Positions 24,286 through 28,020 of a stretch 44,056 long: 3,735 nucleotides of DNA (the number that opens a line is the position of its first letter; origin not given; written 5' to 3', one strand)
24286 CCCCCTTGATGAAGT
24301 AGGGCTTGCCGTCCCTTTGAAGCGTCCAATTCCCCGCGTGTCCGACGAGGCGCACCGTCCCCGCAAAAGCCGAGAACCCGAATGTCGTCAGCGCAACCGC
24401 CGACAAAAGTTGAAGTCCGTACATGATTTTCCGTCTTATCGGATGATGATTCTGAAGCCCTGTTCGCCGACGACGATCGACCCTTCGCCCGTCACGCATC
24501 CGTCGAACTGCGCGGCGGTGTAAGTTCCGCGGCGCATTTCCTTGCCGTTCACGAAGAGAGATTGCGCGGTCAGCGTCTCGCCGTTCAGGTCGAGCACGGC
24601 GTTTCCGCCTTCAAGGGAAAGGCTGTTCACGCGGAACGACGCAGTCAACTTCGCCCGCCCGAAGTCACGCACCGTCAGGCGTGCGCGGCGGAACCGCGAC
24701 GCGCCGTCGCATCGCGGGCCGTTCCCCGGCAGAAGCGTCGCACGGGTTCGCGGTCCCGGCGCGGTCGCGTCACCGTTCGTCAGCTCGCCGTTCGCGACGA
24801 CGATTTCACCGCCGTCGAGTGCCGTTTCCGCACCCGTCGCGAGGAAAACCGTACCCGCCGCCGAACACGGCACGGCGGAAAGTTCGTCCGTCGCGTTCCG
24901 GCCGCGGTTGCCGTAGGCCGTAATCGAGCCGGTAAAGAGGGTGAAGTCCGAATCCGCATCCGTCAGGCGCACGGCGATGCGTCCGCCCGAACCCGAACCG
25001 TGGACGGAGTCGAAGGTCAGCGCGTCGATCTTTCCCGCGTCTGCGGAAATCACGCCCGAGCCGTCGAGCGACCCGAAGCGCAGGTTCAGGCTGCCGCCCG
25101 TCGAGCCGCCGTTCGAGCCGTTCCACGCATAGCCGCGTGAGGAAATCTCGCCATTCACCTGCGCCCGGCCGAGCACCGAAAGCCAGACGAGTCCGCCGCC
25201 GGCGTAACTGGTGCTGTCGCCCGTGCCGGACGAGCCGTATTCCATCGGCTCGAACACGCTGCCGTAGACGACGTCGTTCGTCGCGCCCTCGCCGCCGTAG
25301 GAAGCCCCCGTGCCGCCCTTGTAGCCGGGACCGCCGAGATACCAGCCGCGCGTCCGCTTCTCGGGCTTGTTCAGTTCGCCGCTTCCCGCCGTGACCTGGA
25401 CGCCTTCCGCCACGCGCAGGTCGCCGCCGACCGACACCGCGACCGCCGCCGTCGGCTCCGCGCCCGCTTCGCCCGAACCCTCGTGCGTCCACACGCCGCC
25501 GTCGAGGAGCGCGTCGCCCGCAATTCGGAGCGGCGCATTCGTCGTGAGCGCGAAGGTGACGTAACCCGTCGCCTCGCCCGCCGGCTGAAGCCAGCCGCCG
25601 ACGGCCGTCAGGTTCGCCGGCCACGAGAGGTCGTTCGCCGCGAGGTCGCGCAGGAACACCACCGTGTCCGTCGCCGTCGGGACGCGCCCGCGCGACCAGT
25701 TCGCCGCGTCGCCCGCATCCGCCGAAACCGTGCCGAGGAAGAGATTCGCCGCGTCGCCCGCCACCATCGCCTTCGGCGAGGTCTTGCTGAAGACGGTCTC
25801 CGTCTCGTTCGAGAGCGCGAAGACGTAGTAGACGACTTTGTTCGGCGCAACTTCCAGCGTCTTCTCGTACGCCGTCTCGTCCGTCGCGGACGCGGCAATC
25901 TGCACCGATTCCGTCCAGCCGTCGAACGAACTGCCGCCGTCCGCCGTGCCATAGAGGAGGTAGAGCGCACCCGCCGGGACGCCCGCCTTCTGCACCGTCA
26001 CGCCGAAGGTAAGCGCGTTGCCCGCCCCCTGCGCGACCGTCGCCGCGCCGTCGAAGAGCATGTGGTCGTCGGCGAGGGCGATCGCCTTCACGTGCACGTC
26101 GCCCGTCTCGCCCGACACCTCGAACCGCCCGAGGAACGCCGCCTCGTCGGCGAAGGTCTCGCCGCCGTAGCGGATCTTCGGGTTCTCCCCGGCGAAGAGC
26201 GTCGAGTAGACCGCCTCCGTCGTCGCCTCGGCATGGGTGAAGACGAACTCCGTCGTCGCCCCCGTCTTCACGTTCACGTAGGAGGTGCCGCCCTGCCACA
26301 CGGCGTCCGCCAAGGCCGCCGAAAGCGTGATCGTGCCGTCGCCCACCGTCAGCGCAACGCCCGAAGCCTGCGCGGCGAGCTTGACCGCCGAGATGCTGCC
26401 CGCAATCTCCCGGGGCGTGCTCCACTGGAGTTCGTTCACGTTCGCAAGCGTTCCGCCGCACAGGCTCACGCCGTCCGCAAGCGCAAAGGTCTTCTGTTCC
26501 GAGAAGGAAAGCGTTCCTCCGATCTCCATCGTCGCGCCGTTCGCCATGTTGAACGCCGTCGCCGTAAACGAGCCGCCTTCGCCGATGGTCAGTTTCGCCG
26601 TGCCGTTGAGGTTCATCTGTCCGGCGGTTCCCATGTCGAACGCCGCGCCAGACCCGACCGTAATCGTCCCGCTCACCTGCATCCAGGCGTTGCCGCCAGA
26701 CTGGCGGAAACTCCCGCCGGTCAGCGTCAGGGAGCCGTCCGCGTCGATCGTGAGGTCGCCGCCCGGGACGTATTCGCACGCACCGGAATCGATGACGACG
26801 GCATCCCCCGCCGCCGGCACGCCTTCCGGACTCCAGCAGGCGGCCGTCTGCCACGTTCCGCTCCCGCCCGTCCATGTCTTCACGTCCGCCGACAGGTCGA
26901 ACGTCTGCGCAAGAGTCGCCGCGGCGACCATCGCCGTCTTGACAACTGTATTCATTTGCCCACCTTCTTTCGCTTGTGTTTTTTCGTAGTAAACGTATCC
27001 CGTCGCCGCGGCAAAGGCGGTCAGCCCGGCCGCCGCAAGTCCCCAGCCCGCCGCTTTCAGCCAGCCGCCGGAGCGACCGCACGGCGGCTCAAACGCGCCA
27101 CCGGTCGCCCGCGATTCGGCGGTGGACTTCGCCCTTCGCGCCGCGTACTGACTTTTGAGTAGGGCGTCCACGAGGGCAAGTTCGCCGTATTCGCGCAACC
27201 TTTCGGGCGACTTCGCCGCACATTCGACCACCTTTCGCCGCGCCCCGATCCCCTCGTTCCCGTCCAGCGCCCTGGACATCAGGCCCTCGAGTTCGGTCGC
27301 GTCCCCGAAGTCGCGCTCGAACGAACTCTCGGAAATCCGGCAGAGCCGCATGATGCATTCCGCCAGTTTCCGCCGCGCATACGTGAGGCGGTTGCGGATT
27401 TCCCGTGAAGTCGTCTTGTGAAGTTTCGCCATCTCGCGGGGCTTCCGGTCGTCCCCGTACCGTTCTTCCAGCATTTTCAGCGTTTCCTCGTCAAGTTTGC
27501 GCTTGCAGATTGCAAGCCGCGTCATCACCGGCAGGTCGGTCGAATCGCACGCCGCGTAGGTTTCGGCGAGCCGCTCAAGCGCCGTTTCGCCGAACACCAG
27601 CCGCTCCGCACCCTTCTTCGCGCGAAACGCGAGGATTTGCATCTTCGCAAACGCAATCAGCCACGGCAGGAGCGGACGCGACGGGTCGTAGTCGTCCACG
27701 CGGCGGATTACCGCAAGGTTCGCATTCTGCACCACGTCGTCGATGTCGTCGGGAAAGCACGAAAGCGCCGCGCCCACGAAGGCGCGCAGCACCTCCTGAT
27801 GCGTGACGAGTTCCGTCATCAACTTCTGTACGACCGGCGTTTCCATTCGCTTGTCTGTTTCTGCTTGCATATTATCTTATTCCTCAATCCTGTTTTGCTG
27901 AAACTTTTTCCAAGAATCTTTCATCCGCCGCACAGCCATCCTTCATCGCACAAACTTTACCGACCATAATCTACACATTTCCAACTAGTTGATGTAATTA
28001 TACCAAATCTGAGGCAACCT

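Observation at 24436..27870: One 1144-aa ORF joins an ECF sigma factor, a membrane anchor and a large beta-helix repeat domain, with an internal SD-ATG-signal peptide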

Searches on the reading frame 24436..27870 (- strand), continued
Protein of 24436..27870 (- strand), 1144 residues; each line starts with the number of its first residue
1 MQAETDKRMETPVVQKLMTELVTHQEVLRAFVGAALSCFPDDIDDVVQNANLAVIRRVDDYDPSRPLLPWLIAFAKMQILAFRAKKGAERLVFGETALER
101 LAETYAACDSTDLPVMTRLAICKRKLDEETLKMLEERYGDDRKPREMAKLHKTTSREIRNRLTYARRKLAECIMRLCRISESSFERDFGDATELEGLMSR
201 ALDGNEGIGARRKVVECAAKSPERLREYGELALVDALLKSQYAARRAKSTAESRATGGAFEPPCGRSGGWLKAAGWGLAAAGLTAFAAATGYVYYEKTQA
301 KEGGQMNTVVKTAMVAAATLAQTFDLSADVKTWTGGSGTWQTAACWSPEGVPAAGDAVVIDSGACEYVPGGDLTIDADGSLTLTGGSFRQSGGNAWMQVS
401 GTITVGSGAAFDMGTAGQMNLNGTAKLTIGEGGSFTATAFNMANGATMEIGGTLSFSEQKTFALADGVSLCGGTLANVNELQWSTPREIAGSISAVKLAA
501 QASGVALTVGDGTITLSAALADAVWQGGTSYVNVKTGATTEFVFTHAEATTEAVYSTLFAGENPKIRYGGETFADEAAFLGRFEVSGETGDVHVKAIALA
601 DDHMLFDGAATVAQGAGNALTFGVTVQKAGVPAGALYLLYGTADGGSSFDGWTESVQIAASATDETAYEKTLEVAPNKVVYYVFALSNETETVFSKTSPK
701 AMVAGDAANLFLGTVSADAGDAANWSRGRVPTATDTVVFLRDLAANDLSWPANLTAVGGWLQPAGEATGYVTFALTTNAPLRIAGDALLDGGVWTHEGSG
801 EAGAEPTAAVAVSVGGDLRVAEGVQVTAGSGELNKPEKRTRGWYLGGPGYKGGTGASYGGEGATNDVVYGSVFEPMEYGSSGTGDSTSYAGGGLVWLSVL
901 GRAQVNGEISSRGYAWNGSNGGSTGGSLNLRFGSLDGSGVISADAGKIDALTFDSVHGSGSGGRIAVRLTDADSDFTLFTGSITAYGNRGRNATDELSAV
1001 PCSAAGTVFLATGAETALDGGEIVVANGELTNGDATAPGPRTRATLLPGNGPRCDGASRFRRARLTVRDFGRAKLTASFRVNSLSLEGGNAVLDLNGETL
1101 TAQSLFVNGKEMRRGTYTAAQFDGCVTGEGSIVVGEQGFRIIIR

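Call 102: list_cluster_members(proteins=[P0004, P0034, P0009])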
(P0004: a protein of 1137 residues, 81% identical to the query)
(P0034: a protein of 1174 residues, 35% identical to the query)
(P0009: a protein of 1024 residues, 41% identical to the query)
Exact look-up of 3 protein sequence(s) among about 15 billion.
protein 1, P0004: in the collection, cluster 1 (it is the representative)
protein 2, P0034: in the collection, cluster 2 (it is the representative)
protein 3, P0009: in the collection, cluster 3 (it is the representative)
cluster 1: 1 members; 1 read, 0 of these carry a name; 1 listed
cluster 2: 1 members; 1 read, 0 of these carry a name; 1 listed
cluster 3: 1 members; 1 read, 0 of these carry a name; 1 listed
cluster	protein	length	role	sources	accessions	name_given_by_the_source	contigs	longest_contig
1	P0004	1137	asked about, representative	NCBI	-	-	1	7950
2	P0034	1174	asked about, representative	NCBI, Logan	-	-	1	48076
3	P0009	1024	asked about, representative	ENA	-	-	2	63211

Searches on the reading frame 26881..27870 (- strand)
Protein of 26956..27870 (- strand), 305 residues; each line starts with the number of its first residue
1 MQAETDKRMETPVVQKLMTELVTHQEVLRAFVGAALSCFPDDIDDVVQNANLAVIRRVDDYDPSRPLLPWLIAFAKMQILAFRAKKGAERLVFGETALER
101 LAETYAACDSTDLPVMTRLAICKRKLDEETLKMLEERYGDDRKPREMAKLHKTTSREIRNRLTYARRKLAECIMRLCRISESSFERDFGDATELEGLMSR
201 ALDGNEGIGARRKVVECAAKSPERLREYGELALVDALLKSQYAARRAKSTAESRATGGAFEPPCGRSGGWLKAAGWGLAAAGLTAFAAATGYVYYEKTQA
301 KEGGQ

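Call 46: find_homologous_proteins(query=window:26956-27870:-, max_evalue=1e-8)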
Query window:26956-27870:- (305 aa): 3 proteins with E <= 1e-8 among 4441 candidates.
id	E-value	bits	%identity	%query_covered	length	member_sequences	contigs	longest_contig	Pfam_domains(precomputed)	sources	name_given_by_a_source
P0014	4.9e-114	399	86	72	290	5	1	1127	PF04542.21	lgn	-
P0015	5.6e-61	225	88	40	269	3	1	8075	PF04542.21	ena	-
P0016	1.5e-17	82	65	26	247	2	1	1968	PF17652.8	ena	-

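Call 62: search_solved_structures(query=window:26956-27870:-, max_evalue=0.01)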
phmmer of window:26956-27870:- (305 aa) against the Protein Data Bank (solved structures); distinct sequences matched with E-value up to 0.01: 1.
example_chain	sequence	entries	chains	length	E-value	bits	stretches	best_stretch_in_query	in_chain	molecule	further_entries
4cxf_A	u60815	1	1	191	1.8e-05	27.6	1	17-98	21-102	RNA POLYMERASE SIGMA FACTOR CNRH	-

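Call 80: predict_structure(alignment_id=A3)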
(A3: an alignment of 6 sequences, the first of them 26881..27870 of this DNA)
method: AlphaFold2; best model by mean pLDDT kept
length: 330 residues; sequences in the alignment: 6
mean_pLDDT: 58.1   pTM: 0.45
mean pLDDT of the five models: 58.1, 55.7, 50.0, 49.6, 47.5
residues with pLDDT >= 90: 0; 70-90: 91; 50-70: 111; < 50: 128
segments of 3 or more residues with pLDDT < 50: 1-6, 180-207, 221-227, 229-277, 291-306, 309-311, 320-322, 324-330
pLDDT, mean of each block of 10 residues (from residue 1): 48 75 76 76 84 81 79 87 79 77 66 55 60 59 60 66 63 57 35 42 46 53 47 45 39 38 38 47 53 48 46 50 42
secondary structure, 60 per line:
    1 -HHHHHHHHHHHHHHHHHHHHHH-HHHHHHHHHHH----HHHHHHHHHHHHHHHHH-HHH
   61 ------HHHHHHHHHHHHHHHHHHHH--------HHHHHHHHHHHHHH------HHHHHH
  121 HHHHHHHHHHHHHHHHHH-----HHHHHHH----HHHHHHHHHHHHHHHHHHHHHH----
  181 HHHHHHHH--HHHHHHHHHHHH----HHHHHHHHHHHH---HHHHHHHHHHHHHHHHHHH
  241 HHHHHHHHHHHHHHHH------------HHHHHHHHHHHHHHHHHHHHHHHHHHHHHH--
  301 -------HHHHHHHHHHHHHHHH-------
elements in order: H2-23 H25-35 H40-56 H67-86 H95-108 H115-138 H144-150 H155-176 H181-188 H191-202 H207-218 H222-256 H269-298 H308-323

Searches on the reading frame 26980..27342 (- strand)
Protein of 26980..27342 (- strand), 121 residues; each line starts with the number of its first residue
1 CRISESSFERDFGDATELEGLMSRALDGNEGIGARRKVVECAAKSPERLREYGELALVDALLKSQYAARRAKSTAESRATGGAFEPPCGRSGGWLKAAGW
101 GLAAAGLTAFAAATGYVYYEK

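Call 91: search_protein_families(library=pfam, proteins=[window:26980-27342:-], max_evalue=5)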
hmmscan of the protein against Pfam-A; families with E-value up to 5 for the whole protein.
seq(121 aa): 0 families
